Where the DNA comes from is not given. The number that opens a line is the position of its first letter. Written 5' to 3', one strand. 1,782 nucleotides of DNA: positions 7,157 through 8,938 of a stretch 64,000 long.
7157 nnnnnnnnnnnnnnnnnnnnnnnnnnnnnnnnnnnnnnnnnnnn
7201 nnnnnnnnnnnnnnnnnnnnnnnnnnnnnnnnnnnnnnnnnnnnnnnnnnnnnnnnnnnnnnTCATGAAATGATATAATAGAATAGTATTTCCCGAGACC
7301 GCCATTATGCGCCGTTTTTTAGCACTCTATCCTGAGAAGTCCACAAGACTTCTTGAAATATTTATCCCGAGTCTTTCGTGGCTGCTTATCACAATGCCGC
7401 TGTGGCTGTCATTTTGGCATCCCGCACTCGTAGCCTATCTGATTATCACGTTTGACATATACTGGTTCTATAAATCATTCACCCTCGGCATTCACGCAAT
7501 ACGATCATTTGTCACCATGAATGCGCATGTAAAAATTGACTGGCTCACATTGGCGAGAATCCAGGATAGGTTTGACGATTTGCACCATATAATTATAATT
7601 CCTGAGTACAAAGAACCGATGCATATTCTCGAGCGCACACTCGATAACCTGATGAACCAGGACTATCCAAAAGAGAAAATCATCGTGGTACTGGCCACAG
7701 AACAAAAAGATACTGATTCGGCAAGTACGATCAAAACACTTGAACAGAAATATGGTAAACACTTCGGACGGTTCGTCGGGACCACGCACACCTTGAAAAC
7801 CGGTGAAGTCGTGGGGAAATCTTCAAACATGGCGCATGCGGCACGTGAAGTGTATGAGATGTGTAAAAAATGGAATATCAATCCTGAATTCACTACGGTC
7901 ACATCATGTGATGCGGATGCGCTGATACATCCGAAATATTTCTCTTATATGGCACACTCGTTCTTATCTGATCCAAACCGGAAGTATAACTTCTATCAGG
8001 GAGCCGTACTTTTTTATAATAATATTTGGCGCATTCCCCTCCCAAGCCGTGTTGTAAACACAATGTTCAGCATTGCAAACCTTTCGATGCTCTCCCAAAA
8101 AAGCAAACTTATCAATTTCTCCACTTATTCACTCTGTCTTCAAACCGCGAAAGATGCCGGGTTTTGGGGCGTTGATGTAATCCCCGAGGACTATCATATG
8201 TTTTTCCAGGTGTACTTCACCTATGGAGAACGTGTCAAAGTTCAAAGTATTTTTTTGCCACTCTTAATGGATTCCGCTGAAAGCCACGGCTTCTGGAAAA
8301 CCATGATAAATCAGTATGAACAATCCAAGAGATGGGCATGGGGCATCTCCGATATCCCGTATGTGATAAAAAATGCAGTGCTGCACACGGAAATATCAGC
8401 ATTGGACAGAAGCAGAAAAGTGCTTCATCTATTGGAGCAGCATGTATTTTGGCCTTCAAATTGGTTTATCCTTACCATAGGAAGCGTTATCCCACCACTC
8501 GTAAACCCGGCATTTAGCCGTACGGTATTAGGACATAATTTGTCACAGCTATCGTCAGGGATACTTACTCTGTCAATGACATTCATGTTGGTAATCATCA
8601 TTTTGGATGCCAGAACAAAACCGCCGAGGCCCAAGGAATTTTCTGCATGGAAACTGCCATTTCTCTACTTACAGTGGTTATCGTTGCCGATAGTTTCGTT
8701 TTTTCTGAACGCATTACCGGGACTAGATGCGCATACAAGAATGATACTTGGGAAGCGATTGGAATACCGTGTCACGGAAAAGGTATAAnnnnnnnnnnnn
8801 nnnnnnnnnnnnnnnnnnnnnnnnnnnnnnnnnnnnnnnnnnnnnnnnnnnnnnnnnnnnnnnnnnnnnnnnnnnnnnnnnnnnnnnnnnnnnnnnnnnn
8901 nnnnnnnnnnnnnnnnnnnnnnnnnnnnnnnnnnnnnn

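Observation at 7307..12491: Envelope glycan operon pairs a DPPR-synthase-type UbiA enzyme with a GT-C transferase, a processive GT2 synthase and a WecA-like initiating enzyme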

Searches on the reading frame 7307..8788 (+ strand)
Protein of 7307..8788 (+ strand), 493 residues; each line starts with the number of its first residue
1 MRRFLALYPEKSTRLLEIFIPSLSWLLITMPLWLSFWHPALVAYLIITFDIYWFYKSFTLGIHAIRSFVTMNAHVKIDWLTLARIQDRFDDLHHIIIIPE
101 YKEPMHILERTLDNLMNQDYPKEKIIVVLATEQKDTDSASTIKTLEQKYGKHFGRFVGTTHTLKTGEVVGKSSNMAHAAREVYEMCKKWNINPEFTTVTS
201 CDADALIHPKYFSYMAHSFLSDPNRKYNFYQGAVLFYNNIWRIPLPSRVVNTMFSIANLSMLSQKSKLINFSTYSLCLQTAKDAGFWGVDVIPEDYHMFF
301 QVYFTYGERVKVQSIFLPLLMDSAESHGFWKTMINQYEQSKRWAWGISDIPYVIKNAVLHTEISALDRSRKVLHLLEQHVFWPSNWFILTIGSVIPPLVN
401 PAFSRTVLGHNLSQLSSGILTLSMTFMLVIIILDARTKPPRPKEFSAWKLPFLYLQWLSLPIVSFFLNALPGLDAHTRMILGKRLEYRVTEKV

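Call 3: search_protein_families(library=pfam, proteins=[window:7307-8788:+], max_evalue=0.01)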
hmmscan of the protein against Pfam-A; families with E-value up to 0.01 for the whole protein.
window:7307-8788:+ (493 aa): 3 families
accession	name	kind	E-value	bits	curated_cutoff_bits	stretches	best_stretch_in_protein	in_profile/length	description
PF13641.12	Glyco_tranf_2_3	-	2e-09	38.2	27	1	96-234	5-123/230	Glycosyltransferase like family 2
PF13632.12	Glyco_trans_2_3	-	2.2e-08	34.6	27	1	199-423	3-183/198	Glycosyl transferase family group 2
PF00535.33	Glycos_transf_2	-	0.004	17.5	23.3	0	96-219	2-103/168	Glycosyl transferase family 2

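Call 4: search_protein_families(library=ncbifam, proteins=[window:7307-8788:+], max_evalue=0.01)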
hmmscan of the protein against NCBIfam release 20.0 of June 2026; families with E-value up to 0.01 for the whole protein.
window:7307-8788:+ (493 aa): 3 families
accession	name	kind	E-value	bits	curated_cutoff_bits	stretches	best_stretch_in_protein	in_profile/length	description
TIGR03937.1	PgaC_IcaA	equivalog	7.3e-05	21.9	422.3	1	93-224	45-155/407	poly-beta-1,6-N-acetyl-D-glucosamine synthase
NF038299.1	EPS_HpsN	equivalog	0.00052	19.1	425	1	96-147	5-55/317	hormogonium polysaccharide biosynthesis glycosyltransferase HpsN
TIGR03030.1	CelA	equivalog_domain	0.00092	17.3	699.1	1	96-178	135-223/714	UDP-forming cellulose synthase catalytic subunit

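Call 8: search_solved_structures(query=window:7307-8788:+, max_evalue=1, show_alignments=1)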
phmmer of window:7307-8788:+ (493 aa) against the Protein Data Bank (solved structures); distinct sequences matched with E-value up to 1: 2.
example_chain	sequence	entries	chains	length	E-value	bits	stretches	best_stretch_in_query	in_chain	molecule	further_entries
6yv7_B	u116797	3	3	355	0.0034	19.5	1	96-144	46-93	Glycosyl transferase, family 2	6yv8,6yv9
6yv7_A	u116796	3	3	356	0.0034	19.5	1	96-144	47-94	Glycosyl transferase, family 2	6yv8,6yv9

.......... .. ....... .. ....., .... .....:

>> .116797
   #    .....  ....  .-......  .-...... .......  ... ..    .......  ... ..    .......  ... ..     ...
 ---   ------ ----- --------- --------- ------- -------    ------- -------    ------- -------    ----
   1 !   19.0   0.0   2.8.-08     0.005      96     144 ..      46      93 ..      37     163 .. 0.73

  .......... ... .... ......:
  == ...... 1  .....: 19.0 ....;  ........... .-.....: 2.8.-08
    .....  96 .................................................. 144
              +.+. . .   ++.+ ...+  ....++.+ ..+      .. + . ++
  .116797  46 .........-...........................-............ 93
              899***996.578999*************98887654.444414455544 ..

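Call 34: find_homologous_proteins(query=window:7307-8785:+, max_evalue=0.001)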
Query window:7307-8785:+ (493 aa): 3557 proteins with E <= 0.001 among 8000 candidates; the best 120 are listed.
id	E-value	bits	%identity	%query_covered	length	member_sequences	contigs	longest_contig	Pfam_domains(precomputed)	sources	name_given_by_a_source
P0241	0.0e+0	1123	98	100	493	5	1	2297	PF13632.13,PF13641.13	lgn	-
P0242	2.9e-295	998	85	100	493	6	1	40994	PF13632.13,PF13641.13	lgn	-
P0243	3.5e-284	961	87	94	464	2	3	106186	PF13632.13,PF13641.13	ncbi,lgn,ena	-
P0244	7.7e-280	947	81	100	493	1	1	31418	PF13632.13,PF13641.13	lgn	-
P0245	1.0e-264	897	77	100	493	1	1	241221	PF13632.13,PF13641.13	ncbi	-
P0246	9.4e-264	894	76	100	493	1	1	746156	PF13632.13,PF13641.13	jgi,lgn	-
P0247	5.8e-263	891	77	100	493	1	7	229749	PF13632.13,PF13641.13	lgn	-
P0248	7.5e-262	888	76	100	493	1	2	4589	PF13632.13,PF13641.13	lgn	-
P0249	1.5e-261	887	76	100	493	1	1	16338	PF13632.13,PF13641.13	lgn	-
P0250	9.1e-261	884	76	100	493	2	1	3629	PF13632.13,PF13641.13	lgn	-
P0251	3.2e-260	882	76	100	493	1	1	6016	PF13632.13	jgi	jgi:cellulose synthase/poly-beta-1,6-N-acetylglucosamine synthase-like glycosyltransferase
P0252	4.2e-260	882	75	100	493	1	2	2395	PF13632.13,PF13641.13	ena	-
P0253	3.4e-259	879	75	100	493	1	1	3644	PF13632.13,PF13641.13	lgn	-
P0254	1.2e-258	877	75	100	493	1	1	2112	PF13632.13,PF13641.13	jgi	jgi:cellulose synthase/poly-beta-1,6-N-acetylglucosamine synthase-like glycosyltransferase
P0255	2.1e-257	873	76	100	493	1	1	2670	PF13632.13,PF13641.13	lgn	-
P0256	3.8e-257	872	75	100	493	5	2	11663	PF13632.13,PF13641.13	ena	-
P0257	9.7e-257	871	74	100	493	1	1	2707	PF13632.13,PF13641.13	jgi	jgi:cellulose synthase/poly-beta-1,6-N-acetylglucosamine synthase-like glycosyltransferase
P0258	3.6e-256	869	75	100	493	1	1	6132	PF13632.13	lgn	-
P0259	4.5e-256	869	74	100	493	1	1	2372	PF13632.13,PF13641.13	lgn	-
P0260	4.7e-256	868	75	100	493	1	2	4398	PF13632.13,PF13641.13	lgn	-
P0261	8.7e-256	868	75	100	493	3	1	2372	PF13632.13,PF13641.13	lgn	-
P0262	3.7e-255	865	75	100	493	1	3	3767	PF13632.13,PF13641.13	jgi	jgi:cellulose synthase/poly-beta-1,6-N-acetylglucosamine synthase-like glycosyltransferase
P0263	1.0e-254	864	75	100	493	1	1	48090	PF13632.13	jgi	jgi:cellulose synthase/poly-beta-1,6-N-acetylglucosamine synthase-like glycosyltransferase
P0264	1.1e-254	864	74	100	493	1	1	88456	PF13632.13,PF13641.13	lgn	-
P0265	2.7e-254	863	74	100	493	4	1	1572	PF13632.13,PF13641.13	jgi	-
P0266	4.6e-254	862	74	100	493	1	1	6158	PF13632.13,PF13641.13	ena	-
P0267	6.4e-254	861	75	100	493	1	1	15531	PF13632.13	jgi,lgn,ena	-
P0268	8.2e-254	861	74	100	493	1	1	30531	PF13632.13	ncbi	-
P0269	8.9e-254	861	74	100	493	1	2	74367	PF13632.13,PF13641.13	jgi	jgi:cellulose synthase/poly-beta-1,6-N-acetylglucosamine synthase-like glycosyltransferase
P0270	1.5e-253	860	74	100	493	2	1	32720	PF13632.13,PF13641.13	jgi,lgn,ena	-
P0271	2.8e-253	859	74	100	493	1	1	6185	PF13632.13,PF13641.13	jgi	jgi:cellulose synthase/poly-beta-1,6-N-acetylglucosamine synthase-like glycosyltransferase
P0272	3.6e-253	859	73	100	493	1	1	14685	PF13632.13,PF13641.13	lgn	-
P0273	7.3e-253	858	74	100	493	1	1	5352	PF13632.13,PF13641.13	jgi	jgi:cellulose synthase/poly-beta-1,6-N-acetylglucosamine synthase-like glycosyltransferase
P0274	1.1e-252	857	73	100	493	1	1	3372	PF13632.13,PF13641.13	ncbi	-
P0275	1.5e-252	857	74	100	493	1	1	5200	PF13632.13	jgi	-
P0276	8.5e-252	854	72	100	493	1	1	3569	PF13632.13,PF13641.13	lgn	-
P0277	5.5e-251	852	73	100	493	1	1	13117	PF13632.13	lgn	-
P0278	9.9e-251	851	73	100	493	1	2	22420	PF13632.13,PF13641.13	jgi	jgi:cellulose synthase/poly-beta-1,6-N-acetylglucosamine synthase-like glycosyltransferase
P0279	1.1e-250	851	74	100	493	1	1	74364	PF13632.13,PF13641.13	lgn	-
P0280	1.6e-250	850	73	100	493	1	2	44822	PF13632.13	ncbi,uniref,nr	ncbi:hypothetical protein A2Z00_01115 [Candidatus Gottesmanbacteria bacterium RBG_13_45_10]|uniref:G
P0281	2.2e-250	850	73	100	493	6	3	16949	PF13632.13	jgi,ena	-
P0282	2.6e-250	849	76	98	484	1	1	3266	PF13632.13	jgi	-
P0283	5.4e-250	848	72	100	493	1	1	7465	PF13632.13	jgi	jgi:cellulose synthase/poly-beta-1,6-N-acetylglucosamine synthase-like glycosyltransferase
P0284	8.0e-249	845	73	100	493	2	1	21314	PF13632.13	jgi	jgi:cellulose synthase/poly-beta-1,6-N-acetylglucosamine synthase-like glycosyltransferase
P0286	9.2e-248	841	72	100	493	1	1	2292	PF13632.13,PF13641.13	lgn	-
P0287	1.2e-246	837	72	100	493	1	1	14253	PF13632.13,PF13641.13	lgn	-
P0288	8.2e-246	835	71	100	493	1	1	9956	PF13632.13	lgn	-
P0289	2.9e-245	833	71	100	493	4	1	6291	PF13632.13,PF13641.13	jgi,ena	-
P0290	3.7e-245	832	71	100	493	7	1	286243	PF13632.13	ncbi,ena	-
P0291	4.8e-245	832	71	100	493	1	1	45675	PF13632.13,PF13641.13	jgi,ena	-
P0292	1.1e-244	831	72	98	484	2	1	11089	PF13632.13,PF13641.13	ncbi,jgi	jgi:cellulose synthase/poly-beta-1,6-N-acetylglucosamine synthase-like glycosyltransferase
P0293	1.8e-244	830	71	100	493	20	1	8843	PF13632.13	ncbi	-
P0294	1.0e-243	828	70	100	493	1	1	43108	PF13632.13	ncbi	-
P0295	4.7e-242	822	71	98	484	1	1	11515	PF13632.13,PF13641.13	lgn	-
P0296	5.9e-242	822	69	100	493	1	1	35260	PF13632.13,PF13641.13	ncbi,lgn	-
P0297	5.9e-242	822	70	100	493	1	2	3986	PF13632.13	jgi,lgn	jgi:cellulose synthase/poly-beta-1,6-N-acetylglucosamine synthase-like glycosyltransferase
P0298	6.3e-242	822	69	100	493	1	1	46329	PF13632.13,PF13641.13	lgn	-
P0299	3.9e-241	819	69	100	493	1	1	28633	PF13632.13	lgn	-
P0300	4.4e-241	819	70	100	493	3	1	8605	PF13632.13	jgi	jgi:cellulose synthase/poly-beta-1,6-N-acetylglucosamine synthase-like glycosyltransferase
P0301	6.5e-241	818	69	100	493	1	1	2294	PF13632.13,PF13641.13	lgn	-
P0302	1.0e-240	818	70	100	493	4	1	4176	PF13632.13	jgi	jgi:glycosyltransferase involved in cell wall biosynthesis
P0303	1.3e-240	818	69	100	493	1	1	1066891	PF13632.13,PF13641.13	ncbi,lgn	-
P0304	1.8e-240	817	69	100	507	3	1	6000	PF13632.13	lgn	-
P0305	1.9e-240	817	69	100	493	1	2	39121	PF13632.13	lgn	-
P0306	9.8e-240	815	69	100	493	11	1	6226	PF13632.13,PF13641.13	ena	-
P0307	1.9e-239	814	69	100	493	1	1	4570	PF13632.13,PF13641.13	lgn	-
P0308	2.1e-239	814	70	98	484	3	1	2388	PF13632.13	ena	-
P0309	6.1e-238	809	68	100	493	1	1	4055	PF13632.13,PF13641.13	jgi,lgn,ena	-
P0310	8.9e-238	808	69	100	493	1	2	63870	PF13632.13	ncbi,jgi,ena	-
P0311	1.1e-237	808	67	100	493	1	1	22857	PF13632.13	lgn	-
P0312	1.1e-237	808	68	100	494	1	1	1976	PF13632.13,PF13641.13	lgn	-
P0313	4.4e-237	806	67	100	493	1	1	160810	PF13632.13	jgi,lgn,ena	-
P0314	5.1e-237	806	69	100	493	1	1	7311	PF13632.13,PF13641.13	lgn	-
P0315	5.9e-237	805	67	100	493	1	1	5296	PF13632.13,PF13641.13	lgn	-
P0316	1.2e-236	804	69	100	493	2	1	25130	PF13632.13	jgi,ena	-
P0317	5.4e-236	802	69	98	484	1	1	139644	PF13632.13,PF13641.13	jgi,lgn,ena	-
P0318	7.3e-236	802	68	100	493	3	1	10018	PF13632.13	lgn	-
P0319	1.2e-235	801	69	100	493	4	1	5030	PF13632.13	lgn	-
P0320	1.7e-235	801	69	100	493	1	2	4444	PF13632.13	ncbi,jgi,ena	-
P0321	2.7e-235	800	67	100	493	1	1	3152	PF13632.13,PF13641.13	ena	-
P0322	3.9e-235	799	69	98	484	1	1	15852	PF13632.13,PF13641.13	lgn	-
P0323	7.2e-235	799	67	100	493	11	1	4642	PF13632.13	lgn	-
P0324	7.8e-235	798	67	100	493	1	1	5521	PF13632.13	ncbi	ncbi:MAG: glycosyltransferase [Patescibacteria group bacterium]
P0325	1.1e-234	798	66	100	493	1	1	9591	PF13632.13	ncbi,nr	ncbi:MAG: glycosyltransferase family 2 protein [bacterium]|nr:glycosyltransferase family 2 protein [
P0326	1.3e-234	798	67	100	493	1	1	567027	PF13632.13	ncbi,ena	-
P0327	5.8e-234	796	71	96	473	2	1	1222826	PF13632.13,PF13641.13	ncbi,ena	-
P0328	7.1e-234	795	67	100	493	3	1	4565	PF13632.13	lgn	-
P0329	2.1e-233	794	68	100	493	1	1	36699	PF13632.13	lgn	-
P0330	2.2e-233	794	67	100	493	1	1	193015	PF13632.13,PF13641.13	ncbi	-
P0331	2.2e-233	794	68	100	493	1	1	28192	PF13641.13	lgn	-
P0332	2.3e-233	794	69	98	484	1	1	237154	PF13632.13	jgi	jgi:cellulose synthase/poly-beta-1,6-N-acetylglucosamine synthase-like glycosyltransferase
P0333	3.3e-233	793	68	100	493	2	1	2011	PF13632.13,PF13641.13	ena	-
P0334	3.8e-233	793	66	100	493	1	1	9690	PF13632.13,PF13641.13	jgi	jgi:cellulose synthase/poly-beta-1,6-N-acetylglucosamine synthase-like glycosyltransferase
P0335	3.8e-233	793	67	100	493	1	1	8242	PF13632.13,PF13641.13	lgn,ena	-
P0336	1.3e-232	791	67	100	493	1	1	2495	PF13632.13,PF13641.13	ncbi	-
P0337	3.1e-232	790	68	100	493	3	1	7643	PF13632.13,PF13641.13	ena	-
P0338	4.2e-232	789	68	98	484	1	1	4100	PF13632.13,PF13641.13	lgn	-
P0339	7.3e-232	789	68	100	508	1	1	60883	PF13632.13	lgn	-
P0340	9.5e-232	788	67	100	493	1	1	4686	PF13632.13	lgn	-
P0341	1.1e-231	788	67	100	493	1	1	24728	PF13632.13,PF13641.13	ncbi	-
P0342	1.2e-231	788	67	100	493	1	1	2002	PF13632.13,PF13641.13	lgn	-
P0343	1.3e-231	788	67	100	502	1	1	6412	PF13632.13,PF13641.13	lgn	-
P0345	1.4e-231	788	67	100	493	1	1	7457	PF13632.13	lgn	-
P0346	1.6e-231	788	67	100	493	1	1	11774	PF13632.13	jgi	jgi:cellulose synthase/poly-beta-1,6-N-acetylglucosamine synthase-like glycosyltransferase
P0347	2.0e-231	787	67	100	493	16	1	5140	PF13632.13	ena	-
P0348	2.0e-231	787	67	100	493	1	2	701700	PF13632.13,PF13641.13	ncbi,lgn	-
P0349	2.4e-231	787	67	100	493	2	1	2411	PF13632.13,PF13641.13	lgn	-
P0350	2.6e-231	787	67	100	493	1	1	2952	PF13632.13,PF13641.13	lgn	-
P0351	2.9e-231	787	66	100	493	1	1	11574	PF13632.13,PF13641.13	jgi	jgi:cellulose synthase/poly-beta-1,6-N-acetylglucosamine synthase-like glycosyltransferase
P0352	4.3e-231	786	67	100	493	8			PF13632.13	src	-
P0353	8.1e-231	785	66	100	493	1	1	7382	PF13632.13,PF13641.13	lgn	-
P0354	9.0e-231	785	67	100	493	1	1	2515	PF13632.13,PF13641.13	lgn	-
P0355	1.3e-230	785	67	100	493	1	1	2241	PF13632.13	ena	-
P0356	4.2e-230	783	66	100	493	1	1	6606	PF13632.13,PF13641.13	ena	-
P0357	4.3e-230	783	66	100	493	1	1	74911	PF13632.13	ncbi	ncbi:glycosyltransferase [Patescibacteria group bacterium]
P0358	7.4e-230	782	67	97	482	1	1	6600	PF13632.13,PF13641.13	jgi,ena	-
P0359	9.0e-230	782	70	96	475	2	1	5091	PF13632.13,PF13641.13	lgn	-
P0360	9.9e-230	782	66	100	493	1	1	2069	PF13632.13,PF13641.13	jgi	jgi:cellulose synthase/poly-beta-1,6-N-acetylglucosamine synthase-like glycosyltransferase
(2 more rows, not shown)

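Call 51: predict_structure(alignment_id=A2)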
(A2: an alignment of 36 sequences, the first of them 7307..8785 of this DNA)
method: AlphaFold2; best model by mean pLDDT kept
length: 493 residues; sequences in the alignment: 36
mean_pLDDT: 69.5   pTM: 0.71
mean pLDDT of the five models: 69.5, 69.0, 65.6, 61.4, 61.2
residues with pLDDT >= 90: 112; 70-90: 160; 50-70: 113; < 50: 108
segments of 3 or more residues with pLDDT < 50: 237-251, 323-335, 415-427, 433-493
pLDDT, mean of each block of 10 residues (from residue 1): 75 72 68 70 70 73 75 85 94 92 80 92 95 85 93 93 74 84 94 94 82 94 92 55 37 59 67 85 81 68 89 79 44 50 58 82 87 78 58 53 58 49 47 43 37 30 37 34 29 25
secondary structure, 60 per line:
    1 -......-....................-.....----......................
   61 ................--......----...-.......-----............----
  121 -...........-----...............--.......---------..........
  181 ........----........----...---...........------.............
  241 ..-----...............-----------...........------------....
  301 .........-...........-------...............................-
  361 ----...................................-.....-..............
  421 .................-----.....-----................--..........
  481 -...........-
elements in order: H2-7 H9-28 H30-34 H39-76 H79-84 E93-99 H105-116 E125-132 H138-152 E155-161 H171-188 E196-200 E205-207 H211-221 E228-236 H237-242 H248-262 E274-277 H278-284 H297-309 E311-321 H329-359 H365-399 H401-405 H407-437 H443-447 H453-468 H471-480 H482-492
